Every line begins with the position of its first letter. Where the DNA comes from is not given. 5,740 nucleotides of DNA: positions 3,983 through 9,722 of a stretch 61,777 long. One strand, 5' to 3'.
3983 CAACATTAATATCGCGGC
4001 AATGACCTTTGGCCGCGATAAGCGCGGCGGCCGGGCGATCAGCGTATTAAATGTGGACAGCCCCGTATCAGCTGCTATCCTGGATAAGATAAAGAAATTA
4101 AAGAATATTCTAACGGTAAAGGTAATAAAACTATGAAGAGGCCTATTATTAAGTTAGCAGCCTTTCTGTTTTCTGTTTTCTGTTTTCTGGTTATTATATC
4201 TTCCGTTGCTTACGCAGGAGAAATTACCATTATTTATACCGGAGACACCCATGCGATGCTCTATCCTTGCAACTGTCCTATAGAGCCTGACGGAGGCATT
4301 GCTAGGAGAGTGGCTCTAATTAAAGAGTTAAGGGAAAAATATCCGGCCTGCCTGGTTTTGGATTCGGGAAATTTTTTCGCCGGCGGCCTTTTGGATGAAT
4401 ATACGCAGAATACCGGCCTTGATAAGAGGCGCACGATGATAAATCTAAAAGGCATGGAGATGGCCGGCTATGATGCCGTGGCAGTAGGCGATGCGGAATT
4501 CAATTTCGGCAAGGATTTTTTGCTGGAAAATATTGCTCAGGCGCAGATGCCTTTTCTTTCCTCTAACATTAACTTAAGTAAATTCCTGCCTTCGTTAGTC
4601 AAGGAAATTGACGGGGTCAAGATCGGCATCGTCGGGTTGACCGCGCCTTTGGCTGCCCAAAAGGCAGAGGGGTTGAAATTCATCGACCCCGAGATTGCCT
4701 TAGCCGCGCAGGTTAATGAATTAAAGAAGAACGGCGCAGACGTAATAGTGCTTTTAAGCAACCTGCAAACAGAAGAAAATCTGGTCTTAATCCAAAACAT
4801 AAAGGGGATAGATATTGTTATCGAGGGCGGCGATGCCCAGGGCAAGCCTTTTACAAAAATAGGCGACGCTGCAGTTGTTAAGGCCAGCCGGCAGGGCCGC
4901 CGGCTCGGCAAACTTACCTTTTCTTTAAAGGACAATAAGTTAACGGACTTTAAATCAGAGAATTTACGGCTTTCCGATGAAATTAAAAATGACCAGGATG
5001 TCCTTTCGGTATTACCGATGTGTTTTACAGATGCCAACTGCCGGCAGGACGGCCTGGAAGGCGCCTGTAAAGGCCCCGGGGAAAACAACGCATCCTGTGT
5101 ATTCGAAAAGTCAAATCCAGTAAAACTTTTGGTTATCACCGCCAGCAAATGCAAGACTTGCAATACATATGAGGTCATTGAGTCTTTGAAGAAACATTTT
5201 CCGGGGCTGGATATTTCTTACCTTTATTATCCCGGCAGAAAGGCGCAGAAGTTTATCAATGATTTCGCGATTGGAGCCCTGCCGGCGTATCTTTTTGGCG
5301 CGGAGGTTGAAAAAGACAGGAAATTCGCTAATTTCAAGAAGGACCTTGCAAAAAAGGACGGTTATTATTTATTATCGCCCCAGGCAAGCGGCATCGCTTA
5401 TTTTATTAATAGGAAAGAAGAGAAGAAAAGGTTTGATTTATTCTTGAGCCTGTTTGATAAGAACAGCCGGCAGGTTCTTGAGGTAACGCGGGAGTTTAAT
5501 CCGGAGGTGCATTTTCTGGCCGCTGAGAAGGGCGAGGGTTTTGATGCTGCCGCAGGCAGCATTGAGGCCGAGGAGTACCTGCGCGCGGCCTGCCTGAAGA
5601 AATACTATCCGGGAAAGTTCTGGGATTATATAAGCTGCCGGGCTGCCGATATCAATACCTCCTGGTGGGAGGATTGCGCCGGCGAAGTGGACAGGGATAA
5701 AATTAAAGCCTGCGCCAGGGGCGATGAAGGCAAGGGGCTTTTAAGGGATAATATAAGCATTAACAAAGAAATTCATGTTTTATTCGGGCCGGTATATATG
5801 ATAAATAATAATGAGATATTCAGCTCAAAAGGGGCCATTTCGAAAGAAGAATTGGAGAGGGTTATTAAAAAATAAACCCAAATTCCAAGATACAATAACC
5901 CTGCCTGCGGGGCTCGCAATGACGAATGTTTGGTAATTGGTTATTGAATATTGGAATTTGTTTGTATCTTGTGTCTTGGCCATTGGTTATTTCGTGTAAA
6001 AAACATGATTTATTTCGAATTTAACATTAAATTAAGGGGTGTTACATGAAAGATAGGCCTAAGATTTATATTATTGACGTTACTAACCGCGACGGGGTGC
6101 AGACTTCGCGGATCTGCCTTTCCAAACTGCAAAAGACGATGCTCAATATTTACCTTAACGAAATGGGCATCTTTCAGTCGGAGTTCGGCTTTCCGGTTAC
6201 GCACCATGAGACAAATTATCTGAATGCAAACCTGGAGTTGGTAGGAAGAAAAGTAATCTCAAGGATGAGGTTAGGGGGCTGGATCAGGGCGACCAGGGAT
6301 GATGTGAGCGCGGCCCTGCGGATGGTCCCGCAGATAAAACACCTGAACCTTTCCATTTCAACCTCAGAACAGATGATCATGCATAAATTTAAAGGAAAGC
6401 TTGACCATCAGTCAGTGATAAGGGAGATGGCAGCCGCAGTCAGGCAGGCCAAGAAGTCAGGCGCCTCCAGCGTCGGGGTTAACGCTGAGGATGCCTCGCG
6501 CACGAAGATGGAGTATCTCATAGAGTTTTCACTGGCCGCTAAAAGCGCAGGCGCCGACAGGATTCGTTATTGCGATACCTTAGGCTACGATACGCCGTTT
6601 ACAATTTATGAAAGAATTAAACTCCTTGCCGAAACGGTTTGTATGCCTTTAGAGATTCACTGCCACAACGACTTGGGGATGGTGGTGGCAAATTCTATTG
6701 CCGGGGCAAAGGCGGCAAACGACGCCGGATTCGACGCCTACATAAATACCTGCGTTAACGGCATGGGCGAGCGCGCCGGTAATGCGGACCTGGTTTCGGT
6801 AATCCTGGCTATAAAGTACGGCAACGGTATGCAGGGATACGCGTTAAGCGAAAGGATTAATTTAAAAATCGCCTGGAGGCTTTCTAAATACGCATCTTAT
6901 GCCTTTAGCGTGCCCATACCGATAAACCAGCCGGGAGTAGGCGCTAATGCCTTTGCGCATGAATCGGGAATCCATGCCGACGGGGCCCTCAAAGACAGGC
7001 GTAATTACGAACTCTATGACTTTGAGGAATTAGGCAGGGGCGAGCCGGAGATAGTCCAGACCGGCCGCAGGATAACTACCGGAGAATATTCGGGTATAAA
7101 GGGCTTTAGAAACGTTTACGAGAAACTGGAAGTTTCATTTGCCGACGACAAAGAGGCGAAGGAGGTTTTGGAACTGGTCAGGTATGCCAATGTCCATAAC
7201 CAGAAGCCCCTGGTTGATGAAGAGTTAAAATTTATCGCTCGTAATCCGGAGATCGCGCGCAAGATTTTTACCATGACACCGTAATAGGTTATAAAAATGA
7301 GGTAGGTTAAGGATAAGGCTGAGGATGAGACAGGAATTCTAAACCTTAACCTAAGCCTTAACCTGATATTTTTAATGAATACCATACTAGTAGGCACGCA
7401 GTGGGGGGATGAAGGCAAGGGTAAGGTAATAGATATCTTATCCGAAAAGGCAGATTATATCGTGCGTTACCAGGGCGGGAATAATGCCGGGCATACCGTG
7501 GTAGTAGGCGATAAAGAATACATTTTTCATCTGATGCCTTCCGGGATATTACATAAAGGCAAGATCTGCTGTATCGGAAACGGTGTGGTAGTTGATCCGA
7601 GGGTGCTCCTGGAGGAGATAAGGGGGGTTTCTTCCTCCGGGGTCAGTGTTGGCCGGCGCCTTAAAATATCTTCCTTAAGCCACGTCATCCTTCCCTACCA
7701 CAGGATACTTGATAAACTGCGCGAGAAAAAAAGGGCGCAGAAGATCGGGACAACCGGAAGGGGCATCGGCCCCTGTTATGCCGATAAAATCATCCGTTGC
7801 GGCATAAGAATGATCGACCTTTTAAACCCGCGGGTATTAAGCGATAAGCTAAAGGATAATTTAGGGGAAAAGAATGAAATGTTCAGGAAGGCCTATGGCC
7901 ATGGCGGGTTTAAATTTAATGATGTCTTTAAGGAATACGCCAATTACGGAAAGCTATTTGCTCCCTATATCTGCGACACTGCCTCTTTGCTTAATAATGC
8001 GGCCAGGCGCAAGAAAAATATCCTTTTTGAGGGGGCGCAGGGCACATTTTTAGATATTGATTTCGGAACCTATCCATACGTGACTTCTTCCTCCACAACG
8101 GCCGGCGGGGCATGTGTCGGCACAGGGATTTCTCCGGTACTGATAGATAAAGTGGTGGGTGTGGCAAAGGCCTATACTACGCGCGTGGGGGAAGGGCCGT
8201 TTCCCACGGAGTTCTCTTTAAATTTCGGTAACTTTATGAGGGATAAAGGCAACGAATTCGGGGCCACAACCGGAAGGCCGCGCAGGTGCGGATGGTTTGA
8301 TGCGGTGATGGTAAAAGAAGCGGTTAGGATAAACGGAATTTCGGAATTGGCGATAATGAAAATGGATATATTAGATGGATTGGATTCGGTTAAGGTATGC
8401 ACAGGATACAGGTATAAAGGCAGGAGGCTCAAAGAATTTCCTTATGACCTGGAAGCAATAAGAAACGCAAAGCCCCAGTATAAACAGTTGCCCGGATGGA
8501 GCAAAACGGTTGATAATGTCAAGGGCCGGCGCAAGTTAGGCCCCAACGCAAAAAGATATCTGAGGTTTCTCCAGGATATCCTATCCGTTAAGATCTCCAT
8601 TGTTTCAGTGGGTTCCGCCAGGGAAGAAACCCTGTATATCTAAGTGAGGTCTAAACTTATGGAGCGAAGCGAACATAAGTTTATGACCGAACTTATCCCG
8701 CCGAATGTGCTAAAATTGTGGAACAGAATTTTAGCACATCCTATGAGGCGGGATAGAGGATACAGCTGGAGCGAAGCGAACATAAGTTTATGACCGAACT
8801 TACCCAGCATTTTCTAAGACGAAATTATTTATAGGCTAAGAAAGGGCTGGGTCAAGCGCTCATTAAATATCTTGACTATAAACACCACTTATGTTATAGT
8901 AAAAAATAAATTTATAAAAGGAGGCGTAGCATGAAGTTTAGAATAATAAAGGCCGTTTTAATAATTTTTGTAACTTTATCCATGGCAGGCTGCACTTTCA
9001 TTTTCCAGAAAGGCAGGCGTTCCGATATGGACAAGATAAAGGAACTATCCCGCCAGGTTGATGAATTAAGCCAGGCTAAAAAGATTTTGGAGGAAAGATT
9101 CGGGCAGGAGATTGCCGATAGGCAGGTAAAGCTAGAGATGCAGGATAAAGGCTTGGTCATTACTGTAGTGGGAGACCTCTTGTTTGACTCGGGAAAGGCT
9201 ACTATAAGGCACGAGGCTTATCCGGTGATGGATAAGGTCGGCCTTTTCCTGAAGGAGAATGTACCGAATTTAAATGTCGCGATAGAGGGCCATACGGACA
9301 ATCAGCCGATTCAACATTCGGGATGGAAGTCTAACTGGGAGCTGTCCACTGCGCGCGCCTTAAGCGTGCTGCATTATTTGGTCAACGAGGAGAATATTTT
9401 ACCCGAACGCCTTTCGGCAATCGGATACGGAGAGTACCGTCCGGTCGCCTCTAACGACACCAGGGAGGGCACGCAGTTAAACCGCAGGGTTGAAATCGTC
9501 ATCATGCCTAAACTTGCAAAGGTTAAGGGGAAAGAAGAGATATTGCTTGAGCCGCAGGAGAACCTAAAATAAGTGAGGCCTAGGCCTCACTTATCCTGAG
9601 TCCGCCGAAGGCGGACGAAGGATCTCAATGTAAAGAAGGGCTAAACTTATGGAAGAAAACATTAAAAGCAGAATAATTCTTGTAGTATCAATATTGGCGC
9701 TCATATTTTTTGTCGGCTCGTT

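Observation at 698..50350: Operon boundaries are occupied by long hairpins whose arms are degenerate tandem short words, with different words at different loci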

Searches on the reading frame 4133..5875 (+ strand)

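Call 22: search_protein_families(library=ncbifam, proteins=[window:4133-5875:+], max_evalue=0.00001)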
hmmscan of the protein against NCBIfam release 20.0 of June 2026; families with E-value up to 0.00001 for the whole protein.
window:4133-5875:+ (580 aa): 14 families
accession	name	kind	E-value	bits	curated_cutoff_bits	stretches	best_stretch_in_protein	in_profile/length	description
NF041198.1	UshA_like_PCGU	equivalog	5.6e-40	137.4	275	1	14-278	4-282/519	UshA-like (seleno)protein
TIGR04486.1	thiosulf_SoxB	equivalog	4e-26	91.4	550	1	54-292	115-358/556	thiosulfohydrolase SoxB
NF006934.0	PRK09419.1-1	subfamily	9.2e-19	66.6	1646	1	30-269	52-303/1174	multifunctional 2',3'-cyclic-nucleotide 2'-phosphodiesterase/3'-nucleotidase/5'-nucleotidase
NF006938.0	PRK09420.1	equivalog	4.4e-17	61.7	486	1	21-236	15-261/648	bifunctional 2',3'-cyclic-nucleotide 2'-phosphodiesterase/3'-nucleotidase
TIGR01390.1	CycNucDiestase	equivalog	3.2e-16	59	883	1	54-255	29-261/626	2',3'-cyclic-nucleotide 2'-phosphodiesterase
TIGR01530.1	nadN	equivalog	6.2e-16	58.1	436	1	54-232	32-213/550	NAD nucleotidase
NF007109.1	PRK09558.1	equivalog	2.4e-13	49.7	600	1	29-206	34-215/550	bifunctional UDP-sugar hydrolase/5'-nucleotidase UshA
NF006937.0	PRK09419.1-4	equivalog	7.7e-13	46.7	2554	1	28-147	21-147/1411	multifunctional 2',3'-cyclic-nucleotide 2'-phosphodiesterase/3'-nucleotidase/5'-nucleotidase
NF008871.0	PRK11907.1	equivalog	3.5e-12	45.3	1266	1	55-210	143-318/814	bifunctional 2',3'-cyclic-nucleotide 2'-phosphodiesterase/3'-nucleotidase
NF049981.1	UshA_like_Sel_2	equivalog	6.6e-12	45.4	140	1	31-293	1-260/262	UshA-like (seleno)protein family 2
NF006936.0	PRK09419.1-3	equivalog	7.9e-12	43.6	2542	1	54-147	85-179/1212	multifunctional 2',3'-cyclic-nucleotide 2'-phosphodiesterase/3'-nucleotidase/5'-nucleotidase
NF006935.0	PRK09419.1-2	equivalog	1.6e-11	42.6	2801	1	31-132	669-752/1445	multifunctional 2',3'-cyclic-nucleotide 2'-phosphodiesterase/3'-nucleotidase/5'-nucleotidase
NF040549.1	Nt5e_LPXTG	exception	2.6e-10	39.2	1050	1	28-186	96-253/731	cell surface ecto-5'-nucleotidase Nt5e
NF006933.0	PRK09418.1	equivalog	1.9e-06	26.4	1419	1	54-146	66-164/780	bifunctional 2',3'-cyclic-nucleotide 2'-phosphodiesterase/3'-nucleotidase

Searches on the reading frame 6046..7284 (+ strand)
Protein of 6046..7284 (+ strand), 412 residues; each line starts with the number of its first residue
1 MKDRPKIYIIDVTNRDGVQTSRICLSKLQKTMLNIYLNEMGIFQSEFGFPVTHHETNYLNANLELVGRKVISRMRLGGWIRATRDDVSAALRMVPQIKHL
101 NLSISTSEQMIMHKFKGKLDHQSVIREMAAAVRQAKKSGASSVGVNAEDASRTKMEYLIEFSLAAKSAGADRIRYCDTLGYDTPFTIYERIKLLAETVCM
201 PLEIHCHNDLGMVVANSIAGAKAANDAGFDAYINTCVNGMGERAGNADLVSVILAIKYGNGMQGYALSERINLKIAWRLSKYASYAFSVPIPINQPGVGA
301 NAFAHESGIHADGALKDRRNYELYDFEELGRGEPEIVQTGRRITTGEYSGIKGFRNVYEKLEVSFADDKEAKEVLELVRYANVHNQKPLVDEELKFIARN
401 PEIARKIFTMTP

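Call 22: search_protein_families(library=ncbifam, proteins=[window:6046-7284:+], max_evalue=0.00001)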
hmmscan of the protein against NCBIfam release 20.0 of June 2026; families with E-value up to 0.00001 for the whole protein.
window:6046-7284:+ (412 aa): 23 families
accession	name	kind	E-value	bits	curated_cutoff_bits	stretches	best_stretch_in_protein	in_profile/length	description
TIGR02660.1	nifV_homocitr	equivalog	4.3e-82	276.3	462.9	1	7-396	2-363/365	homocitrate synthase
NF002085.0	PRK00915.1-2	subfamily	1.5e-70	238.3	517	1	4-399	11-377/504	2-isopropylmalate synthase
TIGR02090.1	LEU1_arch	subfamily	4.1e-66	223.5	484.75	1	7-381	1-347/363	isopropylmalate/citramalate/homocitrate synthases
NF002086.0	PRK00915.1-3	equivalog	6.2e-64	216.3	532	1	2-400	2-383/516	2-isopropylmalate synthase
NF041069.1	IPMS_Sufob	equivalog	1.5e-59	202.2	600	1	8-385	2-353/371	isopropylmalate synthase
NF002087.0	PRK00915.1-4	equivalog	5.8e-58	196.7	729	1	3-398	3-382/516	2-isopropylmalate synthase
TIGR00973.1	leuA_bact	equivalog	6.5e-57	193.1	598.7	1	6-397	1-375/494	2-isopropylmalate synthase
NF002088.0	PRK00915.1-5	equivalog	2.7e-55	187.8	697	1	6-395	3-375/514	2-isopropylmalate synthase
NF002084.0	PRK00915.1-1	equivalog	8.4e-54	183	748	1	6-341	4-331/523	2-isopropylmalate synthase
TIGR02146.1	LysS_fung_arch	equivalog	8.2e-53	179.8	413.55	1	9-378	1-342/344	homocitrate synthase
TIGR00977.1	citramal_synth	equivalog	5.8e-33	114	450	1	6-378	1-359/526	citramalate synthase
NF042434.1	IPMS_Lepto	equivalog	5.1e-30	104.7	500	1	5-365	4-354/374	2-isopropylmalate synthase LeuA2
NF042433.1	CitmalDyn_Leptosp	equivalog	1.9e-22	79.6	950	1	3-367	4-351/514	(R)-citramalate synthase CimA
NF006049.0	PRK08195.1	subfamily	8.9e-15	54.5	229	1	4-256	5-245/344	4-hyroxy-2-oxovalerate/4-hydroxy-2-oxopentanoic acid aldolase,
TIGR03217.1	4OH_2_O_val_ald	equivalog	3.3e-12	46.3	286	1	132-255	120-239/334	4-hydroxy-2-oxovalerate aldolase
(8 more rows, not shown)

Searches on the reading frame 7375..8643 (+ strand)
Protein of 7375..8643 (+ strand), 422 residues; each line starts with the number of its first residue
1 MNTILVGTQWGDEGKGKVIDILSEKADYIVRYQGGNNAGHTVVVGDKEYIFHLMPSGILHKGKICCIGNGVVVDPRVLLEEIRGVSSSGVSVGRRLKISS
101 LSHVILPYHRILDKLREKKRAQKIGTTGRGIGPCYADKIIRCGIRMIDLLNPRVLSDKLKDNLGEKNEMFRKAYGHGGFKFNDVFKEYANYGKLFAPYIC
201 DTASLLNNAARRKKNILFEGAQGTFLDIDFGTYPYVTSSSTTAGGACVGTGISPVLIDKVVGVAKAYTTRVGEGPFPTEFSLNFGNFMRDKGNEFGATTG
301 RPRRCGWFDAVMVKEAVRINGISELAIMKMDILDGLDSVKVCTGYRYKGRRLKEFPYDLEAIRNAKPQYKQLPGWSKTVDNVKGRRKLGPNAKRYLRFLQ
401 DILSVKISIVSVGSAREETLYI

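Call 22: search_protein_families(library=ncbifam, proteins=[window:7375-8643:+], max_evalue=0.00001)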
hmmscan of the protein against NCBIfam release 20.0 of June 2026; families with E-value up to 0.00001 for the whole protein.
window:7375-8643:+ (422 aa): 6 families
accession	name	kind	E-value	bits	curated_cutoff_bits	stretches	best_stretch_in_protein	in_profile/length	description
NF002223.0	PRK01117.1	equivalog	7.1e-183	608.3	402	1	2-421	3-423/430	adenylosuccinate synthase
TIGR00184.1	purA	equivalog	6.5e-168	559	395.55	1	4-420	1-418/425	adenylosuccinate synthase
NF010355.0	PRK13783.1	equivalog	9.8e-122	407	445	1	1-418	1-400/404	adenylosuccinate synthase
NF010357.0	PRK13785.1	equivalog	2.2e-117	392.5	700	1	1-421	1-449/455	adenylosuccinate synthase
NF003295.0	PRK04293.1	equivalog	8e-74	248.5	368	2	193-347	147-297/337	adenylosuccinate synthetase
NF038379.2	amino_Aden_PurZ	exception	8.2e-37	127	300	1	3-320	2-292/293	succino-amino-deoxyadenylate synthase PurZ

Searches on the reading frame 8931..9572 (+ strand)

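Call 22: search_protein_families(library=ncbifam, proteins=[window:8931-9572:+], max_evalue=0.00001)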
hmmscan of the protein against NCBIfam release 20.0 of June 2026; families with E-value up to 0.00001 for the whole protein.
window:8931-9572:+ (213 aa): 38 families (the best 25 are shown)
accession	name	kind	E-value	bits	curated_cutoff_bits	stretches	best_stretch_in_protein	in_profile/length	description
NF005831.1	PRK07734.1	equivalog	3e-43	148.4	301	1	37-193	95-250/250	flagellar motor protein MotB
NF006541.1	PRK09038.1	equivalog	1.2e-41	143.1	283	1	34-192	94-249/253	flagellar motor protein MotD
NF006508.0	PRK08944.1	subfamily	2.4e-37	128.8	259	1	26-201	124-297/304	MotB family protein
NF005195.1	PRK06667.1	equivalog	4.5e-37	128.1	300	1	11-192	49-236/241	flagellar motor protein MotB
NF005382.1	PRK06925.1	equivalog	6.1e-37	128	264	1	44-192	78-224/225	flagellar motor protein MotS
TIGR03350.1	type_VI_ompA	equivalog_domain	6.5e-33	113.6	139.8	1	54-191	3-137/137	type VI secretion system protein TssL, long form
NF005444.0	PRK07033.1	equivalog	4e-31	108.4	520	1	50-196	283-426/438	DotU family type VI secretion system protein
NF053611.1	YiaD_Gzip_OmpA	equivalog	2e-30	106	175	1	54-191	75-206/206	YiaD family glycine zipper/OmpA-like lipoprotein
NF005236.0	PRK06742.1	equivalog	1.7e-28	99.7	312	1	43-191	81-223/225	flagellar motor protein MotS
NF005999.0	PRK08126.1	subfamily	1.6e-27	96.4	571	1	10-191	251-430/432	hypothetical protein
NF006542.0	PRK09039.1-1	equivalog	4.8e-27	95.2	388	1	82-190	508-623/627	peptidoglycan -binding protein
NF006543.0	PRK09039.1-2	equivalog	2e-22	80.5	305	1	34-190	195-346/350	peptidoglycan -binding protein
NF006285.1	PRK08457.1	equivalog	2.5e-21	76.6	250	1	36-206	83-245/253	flagellar motor protein MotB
NF006545.0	PRK09039.1-4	equivalog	3e-21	76.5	372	1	39-190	185-338/342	peptidoglycan -binding protein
NF053613.1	OMP_toxin_LptF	equivalog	1.3e-20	74.2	400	1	49-192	109-246/256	lipotoxin F family OmpA-related lipoprotein LptF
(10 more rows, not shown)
